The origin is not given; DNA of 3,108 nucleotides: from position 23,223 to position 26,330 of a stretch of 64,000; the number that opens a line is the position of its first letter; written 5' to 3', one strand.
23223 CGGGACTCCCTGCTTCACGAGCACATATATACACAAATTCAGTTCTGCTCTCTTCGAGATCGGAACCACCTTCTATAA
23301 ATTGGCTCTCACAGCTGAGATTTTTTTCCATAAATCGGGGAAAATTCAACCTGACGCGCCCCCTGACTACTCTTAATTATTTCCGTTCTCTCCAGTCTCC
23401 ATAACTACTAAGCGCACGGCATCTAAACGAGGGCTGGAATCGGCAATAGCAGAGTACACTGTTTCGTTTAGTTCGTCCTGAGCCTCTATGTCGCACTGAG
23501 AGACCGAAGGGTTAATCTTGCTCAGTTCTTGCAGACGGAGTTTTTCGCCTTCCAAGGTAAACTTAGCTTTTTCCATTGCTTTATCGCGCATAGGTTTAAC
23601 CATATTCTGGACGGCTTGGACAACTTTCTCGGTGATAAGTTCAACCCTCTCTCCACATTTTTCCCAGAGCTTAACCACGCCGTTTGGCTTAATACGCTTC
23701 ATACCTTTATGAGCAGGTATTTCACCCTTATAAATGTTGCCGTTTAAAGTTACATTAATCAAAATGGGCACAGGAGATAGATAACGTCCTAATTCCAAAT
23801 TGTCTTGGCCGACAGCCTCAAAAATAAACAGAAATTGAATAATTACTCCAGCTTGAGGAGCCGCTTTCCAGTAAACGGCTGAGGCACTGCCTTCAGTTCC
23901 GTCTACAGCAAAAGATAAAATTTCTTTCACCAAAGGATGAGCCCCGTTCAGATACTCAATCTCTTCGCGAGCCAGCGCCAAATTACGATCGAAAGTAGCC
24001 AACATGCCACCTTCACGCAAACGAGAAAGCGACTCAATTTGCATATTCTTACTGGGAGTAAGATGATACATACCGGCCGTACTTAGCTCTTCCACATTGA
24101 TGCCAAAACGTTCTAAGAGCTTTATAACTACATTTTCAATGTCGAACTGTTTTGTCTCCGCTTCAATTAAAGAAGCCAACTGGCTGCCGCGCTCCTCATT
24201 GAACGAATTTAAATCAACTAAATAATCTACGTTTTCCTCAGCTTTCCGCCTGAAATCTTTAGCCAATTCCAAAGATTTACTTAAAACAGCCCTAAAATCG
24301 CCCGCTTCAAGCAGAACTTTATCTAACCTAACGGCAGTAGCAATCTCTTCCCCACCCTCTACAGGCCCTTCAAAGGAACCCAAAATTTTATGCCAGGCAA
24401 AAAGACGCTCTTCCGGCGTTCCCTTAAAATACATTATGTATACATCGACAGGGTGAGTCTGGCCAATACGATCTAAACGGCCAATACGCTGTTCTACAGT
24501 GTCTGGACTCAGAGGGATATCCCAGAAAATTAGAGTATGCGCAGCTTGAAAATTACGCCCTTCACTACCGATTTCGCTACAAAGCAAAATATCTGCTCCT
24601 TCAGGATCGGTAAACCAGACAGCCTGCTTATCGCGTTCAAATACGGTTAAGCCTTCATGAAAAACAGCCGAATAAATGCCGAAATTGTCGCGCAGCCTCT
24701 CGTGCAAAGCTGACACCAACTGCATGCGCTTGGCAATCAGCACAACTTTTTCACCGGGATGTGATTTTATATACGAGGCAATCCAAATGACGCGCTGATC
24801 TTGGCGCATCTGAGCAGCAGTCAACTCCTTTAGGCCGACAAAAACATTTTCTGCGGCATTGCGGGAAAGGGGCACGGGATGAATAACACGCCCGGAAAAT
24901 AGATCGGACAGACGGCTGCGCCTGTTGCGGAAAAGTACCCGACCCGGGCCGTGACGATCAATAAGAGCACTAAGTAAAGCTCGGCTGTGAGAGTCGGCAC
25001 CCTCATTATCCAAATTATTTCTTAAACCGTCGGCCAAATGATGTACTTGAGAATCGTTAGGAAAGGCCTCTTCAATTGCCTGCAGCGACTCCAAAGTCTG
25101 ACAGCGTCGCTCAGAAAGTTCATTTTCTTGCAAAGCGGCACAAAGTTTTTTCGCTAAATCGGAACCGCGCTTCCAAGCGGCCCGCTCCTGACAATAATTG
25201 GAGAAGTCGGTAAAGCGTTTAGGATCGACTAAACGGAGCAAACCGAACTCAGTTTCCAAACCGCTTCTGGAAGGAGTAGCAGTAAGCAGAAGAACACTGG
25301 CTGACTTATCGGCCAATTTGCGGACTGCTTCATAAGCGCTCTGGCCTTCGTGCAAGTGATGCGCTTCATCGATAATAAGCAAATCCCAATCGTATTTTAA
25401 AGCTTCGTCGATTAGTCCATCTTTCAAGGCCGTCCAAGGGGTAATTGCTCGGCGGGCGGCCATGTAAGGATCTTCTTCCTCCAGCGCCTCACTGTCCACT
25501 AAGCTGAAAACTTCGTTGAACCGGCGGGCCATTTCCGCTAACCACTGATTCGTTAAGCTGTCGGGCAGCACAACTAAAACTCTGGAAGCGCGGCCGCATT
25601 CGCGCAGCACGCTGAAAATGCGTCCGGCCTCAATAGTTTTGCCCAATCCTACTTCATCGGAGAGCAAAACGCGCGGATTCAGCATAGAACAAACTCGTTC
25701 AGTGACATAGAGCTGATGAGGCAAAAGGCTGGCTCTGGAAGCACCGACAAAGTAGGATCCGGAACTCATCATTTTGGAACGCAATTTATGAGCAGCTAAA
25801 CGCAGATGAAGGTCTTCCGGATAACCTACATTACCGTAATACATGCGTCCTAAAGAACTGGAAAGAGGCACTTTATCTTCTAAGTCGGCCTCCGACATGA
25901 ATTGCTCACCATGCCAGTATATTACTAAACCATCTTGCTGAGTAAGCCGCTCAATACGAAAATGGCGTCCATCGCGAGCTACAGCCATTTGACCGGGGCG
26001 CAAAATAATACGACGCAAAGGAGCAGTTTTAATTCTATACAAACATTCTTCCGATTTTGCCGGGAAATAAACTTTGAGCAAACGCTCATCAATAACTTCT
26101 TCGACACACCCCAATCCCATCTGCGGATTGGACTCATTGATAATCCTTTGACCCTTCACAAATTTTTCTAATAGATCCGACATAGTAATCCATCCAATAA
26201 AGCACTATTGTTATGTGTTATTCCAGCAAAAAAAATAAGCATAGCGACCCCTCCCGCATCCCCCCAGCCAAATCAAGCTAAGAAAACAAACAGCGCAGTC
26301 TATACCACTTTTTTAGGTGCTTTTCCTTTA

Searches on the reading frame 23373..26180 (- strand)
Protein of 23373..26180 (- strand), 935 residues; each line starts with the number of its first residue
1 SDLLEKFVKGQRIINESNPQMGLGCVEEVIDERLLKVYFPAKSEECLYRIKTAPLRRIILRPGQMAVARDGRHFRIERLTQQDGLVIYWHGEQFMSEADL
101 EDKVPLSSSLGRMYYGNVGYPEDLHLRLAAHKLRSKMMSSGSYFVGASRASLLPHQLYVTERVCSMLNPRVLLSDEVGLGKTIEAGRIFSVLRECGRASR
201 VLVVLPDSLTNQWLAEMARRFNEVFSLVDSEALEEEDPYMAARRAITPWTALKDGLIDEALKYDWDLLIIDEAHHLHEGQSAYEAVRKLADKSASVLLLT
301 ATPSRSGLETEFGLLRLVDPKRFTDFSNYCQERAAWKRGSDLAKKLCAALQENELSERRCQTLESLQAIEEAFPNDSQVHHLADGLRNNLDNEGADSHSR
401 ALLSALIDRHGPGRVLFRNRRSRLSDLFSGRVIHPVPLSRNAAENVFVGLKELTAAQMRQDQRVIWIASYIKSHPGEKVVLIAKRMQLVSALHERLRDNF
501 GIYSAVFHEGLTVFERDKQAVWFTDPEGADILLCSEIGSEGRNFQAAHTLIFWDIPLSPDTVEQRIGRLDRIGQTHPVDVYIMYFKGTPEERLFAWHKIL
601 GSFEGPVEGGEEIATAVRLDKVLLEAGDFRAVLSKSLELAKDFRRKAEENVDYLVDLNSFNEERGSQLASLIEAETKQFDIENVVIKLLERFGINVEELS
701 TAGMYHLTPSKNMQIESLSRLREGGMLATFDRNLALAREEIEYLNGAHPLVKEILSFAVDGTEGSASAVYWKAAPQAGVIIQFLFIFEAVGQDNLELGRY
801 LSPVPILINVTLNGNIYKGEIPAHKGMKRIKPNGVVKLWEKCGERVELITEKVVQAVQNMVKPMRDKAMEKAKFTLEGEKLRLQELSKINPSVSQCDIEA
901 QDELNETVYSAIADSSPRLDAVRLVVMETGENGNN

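Call 10: search_protein_families(library=pfam, proteins=[window:23373-26180:-], max_evalue=0.01)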
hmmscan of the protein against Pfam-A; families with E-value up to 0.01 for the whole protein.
window:23373-26180:- (935 aa): 9 families
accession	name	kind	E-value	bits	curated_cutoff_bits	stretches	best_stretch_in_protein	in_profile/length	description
PF12137.13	RapA_C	-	7.2e-62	209.9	26.8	1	578-927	2-360/360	RNA polymerase recycling family C-terminal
PF00176.29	SNF2-rel_dom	-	4.1e-15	56.1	24.9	1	171-351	20-214/290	SNF2-related domain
PF00271.37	Helicase_C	-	2.2e-14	54.1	23.5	1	467-573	6-110/110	Helicase conserved C-terminal domain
PF04851.21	ResIII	-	5e-14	53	22.5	1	151-305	3-164/164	Type III restriction enzyme, res subunit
PF18339.7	Tudor_1_RapA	-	8.4e-12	45.3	26.3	1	7-58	1-51/51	RapA N-terminal Tudor like domain 1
PF00270.35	DEAD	-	8.9e-08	32.5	26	1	169-305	15-162/167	DEAD/DEAH box helicase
PF13401.12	AAA_22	-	0.0001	23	27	1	176-304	13-125/130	AAA domain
PF18337.7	Tudor_RapA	-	0.0026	18.4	26.4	0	67-114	8-60/62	RapA N-terminal Tudor like domain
PF07652.20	Flavi_DEAD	-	0.0068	16.8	21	0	178-304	14-137/148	Flavivirus DEAD domain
